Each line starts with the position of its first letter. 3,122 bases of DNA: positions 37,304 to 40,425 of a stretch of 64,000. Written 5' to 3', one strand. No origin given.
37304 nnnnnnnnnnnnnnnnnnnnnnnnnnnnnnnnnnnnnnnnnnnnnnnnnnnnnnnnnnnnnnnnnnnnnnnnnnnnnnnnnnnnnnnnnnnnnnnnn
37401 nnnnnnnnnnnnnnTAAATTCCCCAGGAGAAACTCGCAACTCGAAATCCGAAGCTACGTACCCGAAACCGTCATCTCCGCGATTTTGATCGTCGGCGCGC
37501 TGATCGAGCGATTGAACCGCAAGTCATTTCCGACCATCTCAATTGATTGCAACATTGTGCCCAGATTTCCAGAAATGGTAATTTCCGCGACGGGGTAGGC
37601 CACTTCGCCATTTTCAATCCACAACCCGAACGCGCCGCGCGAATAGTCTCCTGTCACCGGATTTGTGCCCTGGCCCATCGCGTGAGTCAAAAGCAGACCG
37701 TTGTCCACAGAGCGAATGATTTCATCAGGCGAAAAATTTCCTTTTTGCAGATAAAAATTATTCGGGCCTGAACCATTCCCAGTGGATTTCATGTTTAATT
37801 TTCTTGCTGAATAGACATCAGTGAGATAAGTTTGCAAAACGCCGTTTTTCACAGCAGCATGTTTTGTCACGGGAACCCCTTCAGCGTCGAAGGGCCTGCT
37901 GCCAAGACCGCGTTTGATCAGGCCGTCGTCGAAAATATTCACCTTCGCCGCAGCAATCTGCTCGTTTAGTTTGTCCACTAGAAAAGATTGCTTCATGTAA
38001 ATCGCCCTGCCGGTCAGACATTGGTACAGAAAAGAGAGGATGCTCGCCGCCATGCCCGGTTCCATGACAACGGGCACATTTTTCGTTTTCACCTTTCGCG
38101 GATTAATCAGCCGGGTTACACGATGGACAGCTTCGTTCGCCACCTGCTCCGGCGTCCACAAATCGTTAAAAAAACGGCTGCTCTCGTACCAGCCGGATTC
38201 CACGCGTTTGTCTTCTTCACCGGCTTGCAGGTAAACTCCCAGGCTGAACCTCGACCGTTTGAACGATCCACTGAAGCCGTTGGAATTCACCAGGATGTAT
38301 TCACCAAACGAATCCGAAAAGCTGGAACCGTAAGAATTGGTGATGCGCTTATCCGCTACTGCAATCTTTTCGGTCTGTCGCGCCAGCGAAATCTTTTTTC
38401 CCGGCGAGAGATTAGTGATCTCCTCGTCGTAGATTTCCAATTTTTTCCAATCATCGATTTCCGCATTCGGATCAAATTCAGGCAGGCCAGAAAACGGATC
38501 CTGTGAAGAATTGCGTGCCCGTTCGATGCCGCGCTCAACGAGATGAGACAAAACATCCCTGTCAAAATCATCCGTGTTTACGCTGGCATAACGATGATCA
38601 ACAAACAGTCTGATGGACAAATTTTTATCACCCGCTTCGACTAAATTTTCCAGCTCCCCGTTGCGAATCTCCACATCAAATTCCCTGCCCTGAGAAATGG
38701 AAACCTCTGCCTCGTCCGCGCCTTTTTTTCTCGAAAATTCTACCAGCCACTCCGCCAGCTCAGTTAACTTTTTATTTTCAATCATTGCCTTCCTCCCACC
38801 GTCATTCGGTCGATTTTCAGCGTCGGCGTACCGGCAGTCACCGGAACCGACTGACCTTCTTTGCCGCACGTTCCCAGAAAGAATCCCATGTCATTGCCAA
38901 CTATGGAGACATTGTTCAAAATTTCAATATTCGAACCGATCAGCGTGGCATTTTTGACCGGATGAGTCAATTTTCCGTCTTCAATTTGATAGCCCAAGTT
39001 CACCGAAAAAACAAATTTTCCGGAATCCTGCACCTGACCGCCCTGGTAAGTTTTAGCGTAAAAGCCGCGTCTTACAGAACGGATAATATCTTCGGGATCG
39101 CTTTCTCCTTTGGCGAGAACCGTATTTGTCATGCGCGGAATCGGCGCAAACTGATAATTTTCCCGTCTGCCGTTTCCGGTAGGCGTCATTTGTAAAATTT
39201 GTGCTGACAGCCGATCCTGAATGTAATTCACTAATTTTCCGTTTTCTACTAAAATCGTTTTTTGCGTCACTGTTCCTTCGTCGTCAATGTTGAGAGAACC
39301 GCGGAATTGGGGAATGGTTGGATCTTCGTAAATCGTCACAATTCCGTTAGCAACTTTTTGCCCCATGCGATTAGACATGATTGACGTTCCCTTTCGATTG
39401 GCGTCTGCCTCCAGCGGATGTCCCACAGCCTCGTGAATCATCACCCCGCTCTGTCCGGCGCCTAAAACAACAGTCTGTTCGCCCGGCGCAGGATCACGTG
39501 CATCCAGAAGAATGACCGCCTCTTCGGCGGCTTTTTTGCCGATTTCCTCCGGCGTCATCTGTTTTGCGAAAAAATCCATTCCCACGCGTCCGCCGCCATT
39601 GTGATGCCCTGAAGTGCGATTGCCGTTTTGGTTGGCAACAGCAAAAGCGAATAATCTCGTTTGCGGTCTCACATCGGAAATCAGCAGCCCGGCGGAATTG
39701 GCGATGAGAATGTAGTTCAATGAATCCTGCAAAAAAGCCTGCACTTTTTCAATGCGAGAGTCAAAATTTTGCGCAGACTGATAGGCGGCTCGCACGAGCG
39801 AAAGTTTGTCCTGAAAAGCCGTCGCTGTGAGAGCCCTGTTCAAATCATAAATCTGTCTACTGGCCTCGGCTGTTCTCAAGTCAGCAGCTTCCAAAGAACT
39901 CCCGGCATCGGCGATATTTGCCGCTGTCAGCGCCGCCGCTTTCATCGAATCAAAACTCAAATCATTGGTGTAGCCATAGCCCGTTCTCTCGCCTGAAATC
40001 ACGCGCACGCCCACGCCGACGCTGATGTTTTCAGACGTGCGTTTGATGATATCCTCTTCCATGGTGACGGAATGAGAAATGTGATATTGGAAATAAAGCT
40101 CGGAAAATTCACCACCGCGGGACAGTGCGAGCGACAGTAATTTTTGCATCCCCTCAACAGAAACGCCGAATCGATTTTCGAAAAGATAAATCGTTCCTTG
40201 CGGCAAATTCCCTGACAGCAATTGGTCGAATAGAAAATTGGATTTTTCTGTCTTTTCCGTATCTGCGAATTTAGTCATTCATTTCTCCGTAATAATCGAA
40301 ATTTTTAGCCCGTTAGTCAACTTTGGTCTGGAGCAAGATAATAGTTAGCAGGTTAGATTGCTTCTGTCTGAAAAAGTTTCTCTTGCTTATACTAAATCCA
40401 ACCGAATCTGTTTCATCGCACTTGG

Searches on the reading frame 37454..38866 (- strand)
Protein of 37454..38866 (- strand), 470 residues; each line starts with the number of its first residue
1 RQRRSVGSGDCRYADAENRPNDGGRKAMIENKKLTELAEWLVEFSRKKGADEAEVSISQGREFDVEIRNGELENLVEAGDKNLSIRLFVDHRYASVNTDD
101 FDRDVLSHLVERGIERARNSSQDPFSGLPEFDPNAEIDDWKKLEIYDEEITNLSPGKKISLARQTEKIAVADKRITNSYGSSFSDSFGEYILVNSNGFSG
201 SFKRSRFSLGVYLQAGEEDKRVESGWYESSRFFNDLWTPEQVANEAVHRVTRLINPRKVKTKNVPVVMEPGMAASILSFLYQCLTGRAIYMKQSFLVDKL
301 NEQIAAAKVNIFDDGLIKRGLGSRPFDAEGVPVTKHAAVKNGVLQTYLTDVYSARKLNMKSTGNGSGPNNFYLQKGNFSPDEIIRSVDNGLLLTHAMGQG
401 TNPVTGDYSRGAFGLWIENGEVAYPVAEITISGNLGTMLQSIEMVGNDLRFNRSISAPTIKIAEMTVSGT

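Call 35: search_protein_families(library=pfam, proteins=[window:37454-38866:-], max_evalue=0.00001)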
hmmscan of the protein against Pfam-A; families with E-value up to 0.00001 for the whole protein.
window:37454-38866:- (470 aa): 3 families
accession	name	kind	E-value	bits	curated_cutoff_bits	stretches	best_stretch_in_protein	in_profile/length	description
PF19289.4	PmbA_TldD_3rd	-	3e-74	249.3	22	1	261-469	1-220/220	PmbA/TldA metallopeptidase C-terminal domain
PF19290.4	PmbA_TldD_2nd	-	9e-16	58.7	20.9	1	150-253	3-108/109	PmbA/TldA metallopeptidase central domain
PF01523.21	PmbA_TldD_1st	-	1.5e-10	41.5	20.9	1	53-117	1-65/65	PmbA/TldA metallopeptidase domain 1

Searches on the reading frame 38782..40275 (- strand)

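Call 35: search_protein_families(library=pfam, proteins=[window:38782-40275:-], max_evalue=0.00001)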
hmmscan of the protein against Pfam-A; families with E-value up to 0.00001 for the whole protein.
window:38782-40275:- (497 aa): 3 families
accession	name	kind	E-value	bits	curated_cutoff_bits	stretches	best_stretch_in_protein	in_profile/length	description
PF19289.4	PmbA_TldD_3rd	-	1.4e-63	214.5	22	1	265-495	2-220/220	PmbA/TldA metallopeptidase C-terminal domain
PF19290.4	PmbA_TldD_2nd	-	2.3e-18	67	20.9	1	154-257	8-109/109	PmbA/TldA metallopeptidase central domain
PF01523.21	PmbA_TldD_1st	-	2.3e-15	56.9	20.9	1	59-122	2-65/65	PmbA/TldA metallopeptidase domain 1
